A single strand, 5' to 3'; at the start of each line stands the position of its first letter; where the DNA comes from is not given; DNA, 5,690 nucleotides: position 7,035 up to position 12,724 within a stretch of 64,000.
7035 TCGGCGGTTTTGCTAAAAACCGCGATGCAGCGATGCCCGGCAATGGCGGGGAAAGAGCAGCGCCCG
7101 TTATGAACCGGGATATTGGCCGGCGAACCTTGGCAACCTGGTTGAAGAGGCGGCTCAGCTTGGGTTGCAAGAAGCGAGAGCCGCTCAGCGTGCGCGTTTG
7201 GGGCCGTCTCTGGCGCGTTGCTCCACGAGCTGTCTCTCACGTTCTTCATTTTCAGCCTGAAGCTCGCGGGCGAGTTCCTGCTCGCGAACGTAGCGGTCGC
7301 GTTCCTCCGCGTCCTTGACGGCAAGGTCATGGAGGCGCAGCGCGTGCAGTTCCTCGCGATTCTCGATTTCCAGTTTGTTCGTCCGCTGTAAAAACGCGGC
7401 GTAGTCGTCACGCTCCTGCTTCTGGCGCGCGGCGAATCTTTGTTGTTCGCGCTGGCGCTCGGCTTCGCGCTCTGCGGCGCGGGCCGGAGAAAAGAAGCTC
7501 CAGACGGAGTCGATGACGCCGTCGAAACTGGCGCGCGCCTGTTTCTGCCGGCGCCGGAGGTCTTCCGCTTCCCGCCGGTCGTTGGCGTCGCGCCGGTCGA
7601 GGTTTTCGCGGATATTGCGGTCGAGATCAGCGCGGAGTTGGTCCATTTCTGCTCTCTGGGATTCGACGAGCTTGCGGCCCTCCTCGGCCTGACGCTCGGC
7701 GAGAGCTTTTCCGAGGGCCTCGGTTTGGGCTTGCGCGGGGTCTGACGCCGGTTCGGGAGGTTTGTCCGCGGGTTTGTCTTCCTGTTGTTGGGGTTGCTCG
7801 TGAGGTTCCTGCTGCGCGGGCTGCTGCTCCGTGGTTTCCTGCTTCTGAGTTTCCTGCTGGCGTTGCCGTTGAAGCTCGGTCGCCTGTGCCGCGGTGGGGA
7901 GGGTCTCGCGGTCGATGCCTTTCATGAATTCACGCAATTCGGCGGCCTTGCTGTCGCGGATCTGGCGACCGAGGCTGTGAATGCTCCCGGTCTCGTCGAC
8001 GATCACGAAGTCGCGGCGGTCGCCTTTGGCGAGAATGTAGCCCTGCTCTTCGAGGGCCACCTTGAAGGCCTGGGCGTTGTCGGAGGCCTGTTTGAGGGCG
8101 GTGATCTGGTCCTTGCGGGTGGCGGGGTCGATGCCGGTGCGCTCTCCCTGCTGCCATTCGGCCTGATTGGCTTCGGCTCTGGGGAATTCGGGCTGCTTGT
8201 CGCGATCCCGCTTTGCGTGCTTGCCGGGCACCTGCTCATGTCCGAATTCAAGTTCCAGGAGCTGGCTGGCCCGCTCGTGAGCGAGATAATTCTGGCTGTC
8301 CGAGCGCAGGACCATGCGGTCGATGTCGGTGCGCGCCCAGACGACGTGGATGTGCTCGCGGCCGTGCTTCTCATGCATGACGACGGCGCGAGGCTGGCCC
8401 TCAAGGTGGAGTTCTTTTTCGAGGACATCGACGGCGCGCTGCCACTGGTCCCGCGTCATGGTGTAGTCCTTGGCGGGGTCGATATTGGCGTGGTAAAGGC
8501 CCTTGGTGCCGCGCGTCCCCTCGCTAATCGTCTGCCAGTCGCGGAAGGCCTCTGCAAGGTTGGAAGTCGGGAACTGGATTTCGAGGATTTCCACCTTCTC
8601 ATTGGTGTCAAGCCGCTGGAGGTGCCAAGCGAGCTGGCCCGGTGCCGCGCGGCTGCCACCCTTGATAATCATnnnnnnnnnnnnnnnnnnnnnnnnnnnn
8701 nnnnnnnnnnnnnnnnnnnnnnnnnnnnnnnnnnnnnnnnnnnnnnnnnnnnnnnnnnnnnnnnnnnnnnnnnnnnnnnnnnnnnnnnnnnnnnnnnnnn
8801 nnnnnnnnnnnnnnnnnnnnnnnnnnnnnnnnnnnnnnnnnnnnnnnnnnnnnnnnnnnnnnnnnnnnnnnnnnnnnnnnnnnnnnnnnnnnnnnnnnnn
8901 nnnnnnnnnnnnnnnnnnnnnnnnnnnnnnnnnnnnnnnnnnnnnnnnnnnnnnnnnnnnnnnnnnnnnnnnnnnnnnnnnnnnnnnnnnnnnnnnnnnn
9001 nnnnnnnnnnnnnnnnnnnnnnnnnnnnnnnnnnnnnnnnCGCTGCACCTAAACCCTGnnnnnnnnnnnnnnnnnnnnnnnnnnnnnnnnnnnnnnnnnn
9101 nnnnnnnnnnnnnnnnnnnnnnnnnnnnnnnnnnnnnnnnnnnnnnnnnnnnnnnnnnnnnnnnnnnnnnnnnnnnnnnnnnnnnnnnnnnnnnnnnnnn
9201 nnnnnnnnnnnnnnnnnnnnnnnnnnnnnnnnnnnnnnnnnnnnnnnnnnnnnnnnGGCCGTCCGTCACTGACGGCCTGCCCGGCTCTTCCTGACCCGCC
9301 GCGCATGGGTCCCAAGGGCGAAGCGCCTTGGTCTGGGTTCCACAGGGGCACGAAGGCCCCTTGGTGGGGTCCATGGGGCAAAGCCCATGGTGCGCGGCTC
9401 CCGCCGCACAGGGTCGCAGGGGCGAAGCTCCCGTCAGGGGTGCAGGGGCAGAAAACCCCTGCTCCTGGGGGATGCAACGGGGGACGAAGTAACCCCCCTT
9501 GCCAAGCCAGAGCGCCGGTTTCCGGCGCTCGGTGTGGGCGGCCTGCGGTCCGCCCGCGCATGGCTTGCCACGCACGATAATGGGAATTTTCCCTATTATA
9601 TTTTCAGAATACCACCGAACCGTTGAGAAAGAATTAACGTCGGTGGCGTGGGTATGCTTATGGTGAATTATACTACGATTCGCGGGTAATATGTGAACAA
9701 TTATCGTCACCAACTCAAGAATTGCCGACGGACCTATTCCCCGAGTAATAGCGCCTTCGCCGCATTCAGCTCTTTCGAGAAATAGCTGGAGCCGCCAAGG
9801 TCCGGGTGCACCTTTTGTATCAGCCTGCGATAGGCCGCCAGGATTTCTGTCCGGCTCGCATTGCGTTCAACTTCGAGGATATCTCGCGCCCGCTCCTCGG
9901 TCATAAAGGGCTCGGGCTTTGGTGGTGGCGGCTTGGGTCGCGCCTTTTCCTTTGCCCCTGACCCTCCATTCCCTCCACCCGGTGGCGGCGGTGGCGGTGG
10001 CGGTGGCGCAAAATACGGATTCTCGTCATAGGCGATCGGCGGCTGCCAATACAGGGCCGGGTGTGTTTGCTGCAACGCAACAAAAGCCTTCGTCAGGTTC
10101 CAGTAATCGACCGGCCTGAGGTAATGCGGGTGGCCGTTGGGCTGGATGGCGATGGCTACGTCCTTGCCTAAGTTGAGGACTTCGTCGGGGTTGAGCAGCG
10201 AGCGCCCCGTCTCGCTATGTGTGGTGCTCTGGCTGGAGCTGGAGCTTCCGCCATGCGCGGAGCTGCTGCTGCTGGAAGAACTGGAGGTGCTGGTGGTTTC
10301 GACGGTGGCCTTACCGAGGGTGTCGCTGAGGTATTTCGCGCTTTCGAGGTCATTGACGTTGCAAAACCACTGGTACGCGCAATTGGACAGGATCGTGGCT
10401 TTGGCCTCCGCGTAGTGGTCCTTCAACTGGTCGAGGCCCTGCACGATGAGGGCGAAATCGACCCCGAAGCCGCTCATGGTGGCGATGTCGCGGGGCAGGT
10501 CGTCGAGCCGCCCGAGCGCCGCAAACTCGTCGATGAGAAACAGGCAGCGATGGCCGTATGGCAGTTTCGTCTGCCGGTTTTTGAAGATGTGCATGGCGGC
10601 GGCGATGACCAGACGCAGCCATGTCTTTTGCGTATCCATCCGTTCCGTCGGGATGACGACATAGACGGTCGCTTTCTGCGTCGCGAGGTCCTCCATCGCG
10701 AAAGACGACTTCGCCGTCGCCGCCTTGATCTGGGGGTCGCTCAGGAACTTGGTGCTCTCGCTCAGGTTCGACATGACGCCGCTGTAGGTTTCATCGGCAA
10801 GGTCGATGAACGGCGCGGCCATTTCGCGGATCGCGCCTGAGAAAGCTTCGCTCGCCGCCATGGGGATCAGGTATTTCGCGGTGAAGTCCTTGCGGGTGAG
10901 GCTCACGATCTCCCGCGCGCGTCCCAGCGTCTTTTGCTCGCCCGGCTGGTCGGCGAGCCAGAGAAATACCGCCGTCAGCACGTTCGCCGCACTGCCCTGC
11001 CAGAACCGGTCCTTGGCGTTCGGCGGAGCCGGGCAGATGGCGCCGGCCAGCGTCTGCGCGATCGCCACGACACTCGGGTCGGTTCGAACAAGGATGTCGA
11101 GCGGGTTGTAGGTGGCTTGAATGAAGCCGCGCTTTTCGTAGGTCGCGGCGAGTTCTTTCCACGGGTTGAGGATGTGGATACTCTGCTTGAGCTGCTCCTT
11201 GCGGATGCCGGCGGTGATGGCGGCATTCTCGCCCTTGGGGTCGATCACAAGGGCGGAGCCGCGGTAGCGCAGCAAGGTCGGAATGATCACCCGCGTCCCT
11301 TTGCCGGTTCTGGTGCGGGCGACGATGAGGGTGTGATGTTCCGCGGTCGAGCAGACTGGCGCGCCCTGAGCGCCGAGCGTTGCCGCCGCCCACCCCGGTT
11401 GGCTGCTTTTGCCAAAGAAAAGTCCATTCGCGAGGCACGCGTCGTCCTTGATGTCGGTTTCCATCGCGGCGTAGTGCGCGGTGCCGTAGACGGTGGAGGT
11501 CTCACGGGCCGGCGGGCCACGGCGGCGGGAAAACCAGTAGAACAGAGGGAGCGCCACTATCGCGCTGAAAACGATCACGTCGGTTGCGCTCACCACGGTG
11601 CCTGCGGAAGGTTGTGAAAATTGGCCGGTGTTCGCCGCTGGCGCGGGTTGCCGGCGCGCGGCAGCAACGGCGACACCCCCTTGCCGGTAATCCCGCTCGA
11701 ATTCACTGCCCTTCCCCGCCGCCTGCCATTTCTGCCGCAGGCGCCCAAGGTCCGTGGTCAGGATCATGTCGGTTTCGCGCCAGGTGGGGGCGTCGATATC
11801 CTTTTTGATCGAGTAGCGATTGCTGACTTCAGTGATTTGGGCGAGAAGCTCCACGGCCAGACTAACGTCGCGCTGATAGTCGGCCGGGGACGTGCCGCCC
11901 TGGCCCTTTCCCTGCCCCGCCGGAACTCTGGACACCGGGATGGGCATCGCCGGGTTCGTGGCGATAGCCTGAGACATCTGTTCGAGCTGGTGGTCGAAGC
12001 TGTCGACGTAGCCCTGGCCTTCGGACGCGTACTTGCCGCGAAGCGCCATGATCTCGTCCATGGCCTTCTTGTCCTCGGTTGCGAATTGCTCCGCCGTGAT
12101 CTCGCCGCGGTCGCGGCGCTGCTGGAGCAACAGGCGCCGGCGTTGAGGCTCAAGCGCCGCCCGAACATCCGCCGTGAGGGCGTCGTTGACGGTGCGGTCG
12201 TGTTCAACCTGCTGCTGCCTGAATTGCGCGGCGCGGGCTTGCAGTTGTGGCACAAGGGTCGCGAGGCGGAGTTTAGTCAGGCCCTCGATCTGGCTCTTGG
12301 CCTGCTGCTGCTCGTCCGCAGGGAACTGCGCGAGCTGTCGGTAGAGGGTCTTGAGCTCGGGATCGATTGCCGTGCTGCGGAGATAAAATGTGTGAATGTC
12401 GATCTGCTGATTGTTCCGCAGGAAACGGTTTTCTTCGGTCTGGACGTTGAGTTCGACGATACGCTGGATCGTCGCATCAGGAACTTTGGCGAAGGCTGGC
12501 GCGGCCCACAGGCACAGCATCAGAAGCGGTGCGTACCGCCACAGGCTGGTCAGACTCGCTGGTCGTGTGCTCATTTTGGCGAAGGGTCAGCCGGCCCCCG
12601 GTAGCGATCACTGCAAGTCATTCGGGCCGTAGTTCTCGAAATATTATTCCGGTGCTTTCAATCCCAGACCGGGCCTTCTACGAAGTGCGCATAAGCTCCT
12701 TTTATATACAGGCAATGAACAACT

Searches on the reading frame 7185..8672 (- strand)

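Call 43: search_protein_families(library=pfam, proteins=[window:7185-8672:-], max_evalue=0.0001)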
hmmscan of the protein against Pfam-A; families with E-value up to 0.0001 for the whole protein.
window:7185-8672:- (495 aa): 1 family
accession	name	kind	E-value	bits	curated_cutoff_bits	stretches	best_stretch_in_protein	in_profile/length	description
PF03432.20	Relaxase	-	2e-12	48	24.6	1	29-144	13-131/132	MobA/VirD2-like, nuclease domain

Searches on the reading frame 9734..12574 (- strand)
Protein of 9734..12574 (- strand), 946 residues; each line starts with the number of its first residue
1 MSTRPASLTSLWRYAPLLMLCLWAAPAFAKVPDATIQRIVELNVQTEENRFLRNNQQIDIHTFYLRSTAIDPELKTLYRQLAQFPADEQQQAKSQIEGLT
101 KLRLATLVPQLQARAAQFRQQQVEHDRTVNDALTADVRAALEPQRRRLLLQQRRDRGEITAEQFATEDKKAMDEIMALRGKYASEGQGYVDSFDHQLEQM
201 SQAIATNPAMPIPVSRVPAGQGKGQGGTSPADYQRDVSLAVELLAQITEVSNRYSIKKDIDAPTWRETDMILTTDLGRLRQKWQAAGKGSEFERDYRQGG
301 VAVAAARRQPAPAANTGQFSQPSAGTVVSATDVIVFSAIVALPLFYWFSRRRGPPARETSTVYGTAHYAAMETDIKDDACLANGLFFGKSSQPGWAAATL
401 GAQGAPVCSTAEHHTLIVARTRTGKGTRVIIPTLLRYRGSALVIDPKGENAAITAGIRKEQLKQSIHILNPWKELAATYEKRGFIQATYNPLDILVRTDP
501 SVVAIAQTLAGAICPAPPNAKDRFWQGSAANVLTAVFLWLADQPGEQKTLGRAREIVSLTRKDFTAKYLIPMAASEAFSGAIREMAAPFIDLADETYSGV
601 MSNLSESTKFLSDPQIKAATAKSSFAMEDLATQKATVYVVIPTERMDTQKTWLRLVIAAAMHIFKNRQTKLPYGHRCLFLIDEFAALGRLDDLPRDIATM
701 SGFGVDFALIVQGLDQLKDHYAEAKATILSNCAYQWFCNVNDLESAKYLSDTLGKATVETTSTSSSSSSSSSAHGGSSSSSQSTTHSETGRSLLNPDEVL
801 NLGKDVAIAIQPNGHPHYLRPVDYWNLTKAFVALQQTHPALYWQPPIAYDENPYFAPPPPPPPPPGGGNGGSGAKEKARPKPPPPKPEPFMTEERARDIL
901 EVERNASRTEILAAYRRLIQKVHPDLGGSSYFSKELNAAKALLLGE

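Call 43: search_protein_families(library=pfam, proteins=[window:9734-12574:-], max_evalue=0.0001)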
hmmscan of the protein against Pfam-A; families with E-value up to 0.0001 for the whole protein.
window:9734-12574:- (946 aa): 4 families
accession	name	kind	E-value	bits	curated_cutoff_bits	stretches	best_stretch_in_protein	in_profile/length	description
PF02534.20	T4SS-DNA_transf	-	3.6e-78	263.9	20.1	1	403-829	44-450/468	Type IV secretory system Conjugative DNA transfer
PF12696.13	TraG-D_C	-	1.1e-30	106.5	22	1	676-802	1-124/126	TraM recognition site of TraD and TraG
PF10412.15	TrwB_AAD_bind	-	3.5e-26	92.5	20.5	1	504-817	88-381/387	Type IV secretion-system coupling protein DNA-binding domain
PF00226.36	DnaJ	-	4.1e-07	30.4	27.8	1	898-927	4-33/63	DnaJ domain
